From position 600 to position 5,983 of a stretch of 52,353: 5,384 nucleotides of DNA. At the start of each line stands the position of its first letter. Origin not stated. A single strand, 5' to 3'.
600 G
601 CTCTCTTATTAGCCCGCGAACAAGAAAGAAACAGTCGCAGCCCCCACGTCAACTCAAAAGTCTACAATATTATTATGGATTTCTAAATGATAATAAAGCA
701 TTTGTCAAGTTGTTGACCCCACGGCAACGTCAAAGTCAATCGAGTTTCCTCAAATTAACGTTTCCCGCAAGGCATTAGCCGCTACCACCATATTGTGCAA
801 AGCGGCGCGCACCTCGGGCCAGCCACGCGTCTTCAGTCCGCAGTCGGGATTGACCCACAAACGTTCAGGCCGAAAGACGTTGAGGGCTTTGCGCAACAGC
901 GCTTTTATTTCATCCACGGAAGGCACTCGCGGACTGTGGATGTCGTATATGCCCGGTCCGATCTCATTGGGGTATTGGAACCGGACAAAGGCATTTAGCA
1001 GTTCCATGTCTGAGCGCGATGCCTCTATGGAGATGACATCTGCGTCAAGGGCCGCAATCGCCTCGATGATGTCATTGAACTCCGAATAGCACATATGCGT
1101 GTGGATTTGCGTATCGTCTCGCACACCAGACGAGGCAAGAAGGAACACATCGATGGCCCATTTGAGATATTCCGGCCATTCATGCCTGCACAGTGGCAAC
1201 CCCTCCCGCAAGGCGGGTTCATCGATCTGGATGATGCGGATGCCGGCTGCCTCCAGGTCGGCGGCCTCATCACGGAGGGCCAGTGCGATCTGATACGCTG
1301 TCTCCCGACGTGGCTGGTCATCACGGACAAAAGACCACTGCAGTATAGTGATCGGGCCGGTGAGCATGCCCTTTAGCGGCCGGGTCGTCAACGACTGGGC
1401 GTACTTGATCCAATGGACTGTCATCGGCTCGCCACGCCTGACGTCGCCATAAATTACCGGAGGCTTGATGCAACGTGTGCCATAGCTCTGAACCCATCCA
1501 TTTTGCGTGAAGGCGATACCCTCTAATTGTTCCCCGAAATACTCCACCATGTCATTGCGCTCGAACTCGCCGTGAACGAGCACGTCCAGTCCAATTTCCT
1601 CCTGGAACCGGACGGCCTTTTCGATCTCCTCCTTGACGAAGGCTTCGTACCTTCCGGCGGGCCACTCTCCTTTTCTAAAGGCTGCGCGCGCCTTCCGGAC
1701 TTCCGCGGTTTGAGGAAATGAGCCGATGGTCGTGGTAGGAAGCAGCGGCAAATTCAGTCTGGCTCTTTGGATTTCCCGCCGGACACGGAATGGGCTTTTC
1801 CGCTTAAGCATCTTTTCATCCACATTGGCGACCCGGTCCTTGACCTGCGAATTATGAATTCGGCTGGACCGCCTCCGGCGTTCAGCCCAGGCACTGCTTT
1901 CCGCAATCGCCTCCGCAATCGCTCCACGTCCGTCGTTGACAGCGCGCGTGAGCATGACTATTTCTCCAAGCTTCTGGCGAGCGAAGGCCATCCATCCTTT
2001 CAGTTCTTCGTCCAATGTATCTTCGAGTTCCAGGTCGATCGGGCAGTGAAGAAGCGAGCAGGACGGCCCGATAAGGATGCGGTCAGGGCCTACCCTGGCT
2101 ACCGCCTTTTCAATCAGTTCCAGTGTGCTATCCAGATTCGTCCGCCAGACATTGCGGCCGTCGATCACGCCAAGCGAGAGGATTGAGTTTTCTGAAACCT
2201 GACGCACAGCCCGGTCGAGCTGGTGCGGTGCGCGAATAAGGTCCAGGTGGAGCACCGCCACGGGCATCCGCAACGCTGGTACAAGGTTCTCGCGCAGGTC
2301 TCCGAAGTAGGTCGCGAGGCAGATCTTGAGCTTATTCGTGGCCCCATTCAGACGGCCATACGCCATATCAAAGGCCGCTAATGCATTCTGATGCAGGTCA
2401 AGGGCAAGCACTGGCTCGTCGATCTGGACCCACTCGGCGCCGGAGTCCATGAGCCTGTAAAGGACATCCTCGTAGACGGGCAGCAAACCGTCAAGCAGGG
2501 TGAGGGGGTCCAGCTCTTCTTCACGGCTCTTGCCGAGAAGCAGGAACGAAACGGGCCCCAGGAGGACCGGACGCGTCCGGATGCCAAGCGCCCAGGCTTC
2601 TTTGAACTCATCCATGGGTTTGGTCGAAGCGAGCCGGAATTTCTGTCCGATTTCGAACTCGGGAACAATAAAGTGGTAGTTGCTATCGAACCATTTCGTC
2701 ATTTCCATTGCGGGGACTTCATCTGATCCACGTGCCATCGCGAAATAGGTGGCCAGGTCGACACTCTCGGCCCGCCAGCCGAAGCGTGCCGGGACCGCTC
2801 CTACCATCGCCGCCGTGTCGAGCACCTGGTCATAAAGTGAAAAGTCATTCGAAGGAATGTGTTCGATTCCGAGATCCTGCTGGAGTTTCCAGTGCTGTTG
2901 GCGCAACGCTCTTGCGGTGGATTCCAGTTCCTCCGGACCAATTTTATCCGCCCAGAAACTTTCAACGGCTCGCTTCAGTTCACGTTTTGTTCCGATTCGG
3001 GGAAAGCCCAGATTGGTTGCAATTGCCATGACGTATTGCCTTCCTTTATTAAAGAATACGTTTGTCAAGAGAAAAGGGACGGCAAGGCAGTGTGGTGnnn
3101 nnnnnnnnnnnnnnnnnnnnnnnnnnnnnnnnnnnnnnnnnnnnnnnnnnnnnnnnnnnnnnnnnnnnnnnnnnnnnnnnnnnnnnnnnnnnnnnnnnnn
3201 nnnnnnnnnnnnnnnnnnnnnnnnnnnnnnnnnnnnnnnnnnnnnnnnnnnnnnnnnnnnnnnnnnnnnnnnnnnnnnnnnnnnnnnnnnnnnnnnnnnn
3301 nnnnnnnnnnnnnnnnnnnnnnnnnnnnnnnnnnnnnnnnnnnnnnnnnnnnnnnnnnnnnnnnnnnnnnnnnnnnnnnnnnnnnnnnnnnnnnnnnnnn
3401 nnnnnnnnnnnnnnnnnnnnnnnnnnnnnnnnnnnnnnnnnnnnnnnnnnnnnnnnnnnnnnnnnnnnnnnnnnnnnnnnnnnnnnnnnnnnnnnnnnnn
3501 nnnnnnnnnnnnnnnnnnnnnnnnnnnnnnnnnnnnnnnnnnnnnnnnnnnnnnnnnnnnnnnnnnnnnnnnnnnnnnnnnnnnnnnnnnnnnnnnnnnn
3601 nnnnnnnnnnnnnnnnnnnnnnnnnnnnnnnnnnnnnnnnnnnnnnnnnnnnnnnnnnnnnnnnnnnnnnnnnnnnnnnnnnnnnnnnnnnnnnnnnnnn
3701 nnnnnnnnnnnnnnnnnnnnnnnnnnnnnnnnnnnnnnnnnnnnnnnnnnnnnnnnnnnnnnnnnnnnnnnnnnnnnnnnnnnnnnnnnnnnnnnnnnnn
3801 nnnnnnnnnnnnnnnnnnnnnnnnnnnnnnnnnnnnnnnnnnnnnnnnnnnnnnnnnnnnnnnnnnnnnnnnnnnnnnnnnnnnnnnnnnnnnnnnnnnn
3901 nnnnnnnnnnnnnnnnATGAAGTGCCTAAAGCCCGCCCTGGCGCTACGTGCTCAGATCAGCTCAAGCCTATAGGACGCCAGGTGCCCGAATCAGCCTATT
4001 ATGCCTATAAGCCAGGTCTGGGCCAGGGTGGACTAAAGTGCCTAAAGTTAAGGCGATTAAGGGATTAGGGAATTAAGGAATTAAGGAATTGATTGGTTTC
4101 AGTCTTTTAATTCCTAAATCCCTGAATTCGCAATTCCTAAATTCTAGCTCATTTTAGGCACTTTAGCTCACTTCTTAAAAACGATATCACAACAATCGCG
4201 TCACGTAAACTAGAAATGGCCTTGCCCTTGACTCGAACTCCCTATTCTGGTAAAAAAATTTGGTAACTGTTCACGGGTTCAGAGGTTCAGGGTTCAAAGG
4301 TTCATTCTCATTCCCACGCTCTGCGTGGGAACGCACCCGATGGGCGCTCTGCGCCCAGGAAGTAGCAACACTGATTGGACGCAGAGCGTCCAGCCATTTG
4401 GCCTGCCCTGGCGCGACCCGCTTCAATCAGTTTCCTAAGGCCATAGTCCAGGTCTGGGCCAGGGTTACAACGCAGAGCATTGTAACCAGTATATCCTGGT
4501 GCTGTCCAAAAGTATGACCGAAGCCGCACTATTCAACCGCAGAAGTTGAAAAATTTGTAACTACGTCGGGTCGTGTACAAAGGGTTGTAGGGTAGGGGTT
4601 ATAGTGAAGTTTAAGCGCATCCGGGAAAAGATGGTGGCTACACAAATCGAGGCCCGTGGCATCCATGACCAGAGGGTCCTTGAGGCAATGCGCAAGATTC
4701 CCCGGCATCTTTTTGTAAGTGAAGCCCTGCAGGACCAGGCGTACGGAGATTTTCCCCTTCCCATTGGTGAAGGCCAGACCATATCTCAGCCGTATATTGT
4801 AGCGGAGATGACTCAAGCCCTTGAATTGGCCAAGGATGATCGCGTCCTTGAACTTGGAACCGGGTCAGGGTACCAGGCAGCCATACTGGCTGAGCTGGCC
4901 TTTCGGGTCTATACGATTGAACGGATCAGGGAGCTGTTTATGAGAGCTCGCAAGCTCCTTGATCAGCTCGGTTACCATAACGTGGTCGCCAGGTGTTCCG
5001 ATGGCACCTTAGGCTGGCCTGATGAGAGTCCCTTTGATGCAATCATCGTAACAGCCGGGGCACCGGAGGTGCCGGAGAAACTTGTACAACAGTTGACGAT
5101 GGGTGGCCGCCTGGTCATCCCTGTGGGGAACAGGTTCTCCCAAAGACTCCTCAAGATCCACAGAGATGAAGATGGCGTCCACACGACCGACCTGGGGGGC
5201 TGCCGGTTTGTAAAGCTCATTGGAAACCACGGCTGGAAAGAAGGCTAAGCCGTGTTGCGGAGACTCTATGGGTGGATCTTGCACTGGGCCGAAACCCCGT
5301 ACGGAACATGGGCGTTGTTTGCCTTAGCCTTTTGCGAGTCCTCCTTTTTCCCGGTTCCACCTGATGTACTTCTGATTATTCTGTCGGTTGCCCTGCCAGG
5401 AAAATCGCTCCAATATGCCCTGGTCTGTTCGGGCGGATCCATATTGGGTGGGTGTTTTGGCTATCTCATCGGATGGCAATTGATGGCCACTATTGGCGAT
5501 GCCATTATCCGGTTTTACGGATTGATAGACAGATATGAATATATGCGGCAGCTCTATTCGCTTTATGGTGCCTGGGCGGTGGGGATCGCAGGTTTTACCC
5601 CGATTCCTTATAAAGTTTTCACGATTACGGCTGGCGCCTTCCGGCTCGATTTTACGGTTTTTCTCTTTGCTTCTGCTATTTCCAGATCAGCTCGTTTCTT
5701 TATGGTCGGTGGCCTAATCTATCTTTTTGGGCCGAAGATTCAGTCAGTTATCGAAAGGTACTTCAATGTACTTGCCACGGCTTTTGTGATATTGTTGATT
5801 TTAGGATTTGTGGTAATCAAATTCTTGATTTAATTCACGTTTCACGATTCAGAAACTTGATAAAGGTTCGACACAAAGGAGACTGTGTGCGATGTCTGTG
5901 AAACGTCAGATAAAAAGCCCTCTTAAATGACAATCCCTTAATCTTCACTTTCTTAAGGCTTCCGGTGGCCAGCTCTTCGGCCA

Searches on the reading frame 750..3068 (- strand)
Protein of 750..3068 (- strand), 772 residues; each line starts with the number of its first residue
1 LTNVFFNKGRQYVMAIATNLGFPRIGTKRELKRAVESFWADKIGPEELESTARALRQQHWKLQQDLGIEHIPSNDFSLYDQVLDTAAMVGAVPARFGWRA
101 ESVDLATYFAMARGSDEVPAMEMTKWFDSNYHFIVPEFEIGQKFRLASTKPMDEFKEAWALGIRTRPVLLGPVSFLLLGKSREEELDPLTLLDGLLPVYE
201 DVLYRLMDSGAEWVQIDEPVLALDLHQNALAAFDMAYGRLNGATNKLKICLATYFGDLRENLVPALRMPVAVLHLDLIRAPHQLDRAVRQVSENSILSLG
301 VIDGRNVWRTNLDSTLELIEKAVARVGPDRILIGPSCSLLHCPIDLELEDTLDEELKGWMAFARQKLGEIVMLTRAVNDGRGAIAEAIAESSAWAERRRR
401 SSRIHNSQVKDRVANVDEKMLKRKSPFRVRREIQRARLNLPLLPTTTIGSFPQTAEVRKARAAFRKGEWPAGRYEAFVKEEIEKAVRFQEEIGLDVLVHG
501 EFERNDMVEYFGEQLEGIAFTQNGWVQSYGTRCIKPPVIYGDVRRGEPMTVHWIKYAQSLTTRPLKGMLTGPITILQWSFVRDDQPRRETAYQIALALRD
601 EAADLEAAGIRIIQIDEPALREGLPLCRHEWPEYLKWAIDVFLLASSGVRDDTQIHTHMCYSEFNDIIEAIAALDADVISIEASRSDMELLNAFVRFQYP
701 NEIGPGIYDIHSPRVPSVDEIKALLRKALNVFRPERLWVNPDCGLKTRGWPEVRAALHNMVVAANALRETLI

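Call 33: search_protein_families(library=pfam, proteins=[window:750-3068:-], max_evalue=0.001)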
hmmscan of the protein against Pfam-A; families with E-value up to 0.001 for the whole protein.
window:750-3068:- (772 aa): 2 families
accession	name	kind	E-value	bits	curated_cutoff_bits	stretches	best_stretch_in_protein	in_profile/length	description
PF01717.24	Meth_synt_2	-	3.1e-164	546.4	21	1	443-765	1-323/324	Cobalamin-independent synthase, Catalytic domain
PF08267.18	Meth_synt_1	-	1.5e-128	429.2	27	2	17-324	2-310/313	Cobalamin-independent synthase, N-terminal domain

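Call 110: list_cluster_members(proteins=[window:750-3068:-, window:12965-13816:-, window:14381-15916:+, window:8265-9620:-, window:43404-47165:-])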
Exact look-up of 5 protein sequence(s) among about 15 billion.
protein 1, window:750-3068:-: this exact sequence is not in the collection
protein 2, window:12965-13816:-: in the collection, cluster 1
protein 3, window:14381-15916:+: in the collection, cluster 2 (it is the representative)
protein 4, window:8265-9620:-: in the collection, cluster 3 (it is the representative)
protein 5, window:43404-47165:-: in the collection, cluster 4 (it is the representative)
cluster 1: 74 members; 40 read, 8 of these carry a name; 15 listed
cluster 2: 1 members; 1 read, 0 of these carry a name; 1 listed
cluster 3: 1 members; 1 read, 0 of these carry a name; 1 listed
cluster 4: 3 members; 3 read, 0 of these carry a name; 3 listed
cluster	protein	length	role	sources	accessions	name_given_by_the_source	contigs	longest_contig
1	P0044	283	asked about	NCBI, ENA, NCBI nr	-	-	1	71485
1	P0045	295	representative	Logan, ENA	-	-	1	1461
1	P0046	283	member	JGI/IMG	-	UDP-3-O-[3-hydroxymyristoyl] N-acetylglucosamine deacetylase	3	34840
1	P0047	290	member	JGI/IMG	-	UDP-3-O-[3-hydroxymyristoyl] N-acetylglucosamine deacetylase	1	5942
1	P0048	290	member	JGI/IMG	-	UDP-3-O-[3-hydroxymyristoyl] N-acetylglucosamine deacetylase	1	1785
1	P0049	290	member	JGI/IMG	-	UDP-3-O-[3-hydroxymyristoyl] N-acetylglucosamine deacetylase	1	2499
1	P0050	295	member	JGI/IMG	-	UDP-3-O-[3-hydroxymyristoyl] N-acetylglucosamine deacetylase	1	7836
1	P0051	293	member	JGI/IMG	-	UDP-3-O-[3-hydroxymyristoyl] N-acetylglucosamine deacetylase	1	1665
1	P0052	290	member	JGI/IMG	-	UDP-3-O-[3-hydroxymyristoyl] N-acetylglucosamine deacetylase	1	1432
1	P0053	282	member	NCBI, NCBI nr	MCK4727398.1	MAG: UDP-3-O-acyl-N-acetylglucosamine deacetylase, partial [Desulfobacterales bacterium] | UDP-3-O-acyl-N-acetylglucosamine deacetylase [Desulfobacterales bacterium]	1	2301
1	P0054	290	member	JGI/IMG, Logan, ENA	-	-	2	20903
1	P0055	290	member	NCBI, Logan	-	-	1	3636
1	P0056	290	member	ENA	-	-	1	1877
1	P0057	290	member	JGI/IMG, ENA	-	-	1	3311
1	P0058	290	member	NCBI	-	-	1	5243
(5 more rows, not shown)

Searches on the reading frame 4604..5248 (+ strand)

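Call 33: search_protein_families(library=pfam, proteins=[window:4604-5248:+], max_evalue=0.001)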
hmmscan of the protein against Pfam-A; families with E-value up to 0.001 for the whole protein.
window:4604-5248:+ (214 aa): 6 families
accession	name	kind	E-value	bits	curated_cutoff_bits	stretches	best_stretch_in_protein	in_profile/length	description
PF01135.25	PCMT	-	7e-64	215.9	20.3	1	8-208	4-208/210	Protein-L-isoaspartate(D-aspartate) O-methyltransferase (PCMT)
PF13847.12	Methyltransf_31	-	8.8e-07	29.2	27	1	77-171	3-108/145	Methyltransferase domain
PF13649.12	Methyltransf_25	-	1.7e-05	25.9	27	1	81-157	1-78/97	Methyltransferase domain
PF00398.26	RrnaAD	-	2e-05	24.3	24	1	63-120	16-73/263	Ribosomal RNA adenine dimethylase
PF08241.18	Methyltransf_11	-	0.00015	22.8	21.2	1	82-156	1-73/95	Methyltransferase domain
PF13489.12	Methyltransf_23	-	0.0008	19.6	27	0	73-149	17-87/164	Methyltransferase domain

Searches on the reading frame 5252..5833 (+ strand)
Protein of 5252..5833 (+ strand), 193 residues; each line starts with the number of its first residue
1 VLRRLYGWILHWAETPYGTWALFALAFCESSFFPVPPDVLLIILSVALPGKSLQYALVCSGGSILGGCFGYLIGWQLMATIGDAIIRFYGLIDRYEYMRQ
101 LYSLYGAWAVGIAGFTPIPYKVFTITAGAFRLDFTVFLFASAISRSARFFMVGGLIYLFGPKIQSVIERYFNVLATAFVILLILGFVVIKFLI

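Call 33: search_protein_families(library=pfam, proteins=[window:5252-5833:+], max_evalue=0.001)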
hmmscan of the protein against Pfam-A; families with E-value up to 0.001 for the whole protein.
window:5252-5833:+ (193 aa): 1 family
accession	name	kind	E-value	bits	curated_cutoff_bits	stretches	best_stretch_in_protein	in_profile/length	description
PF09335.16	VTT_dom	-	5.5e-09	37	33.9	1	35-156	1-121/123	VTT domain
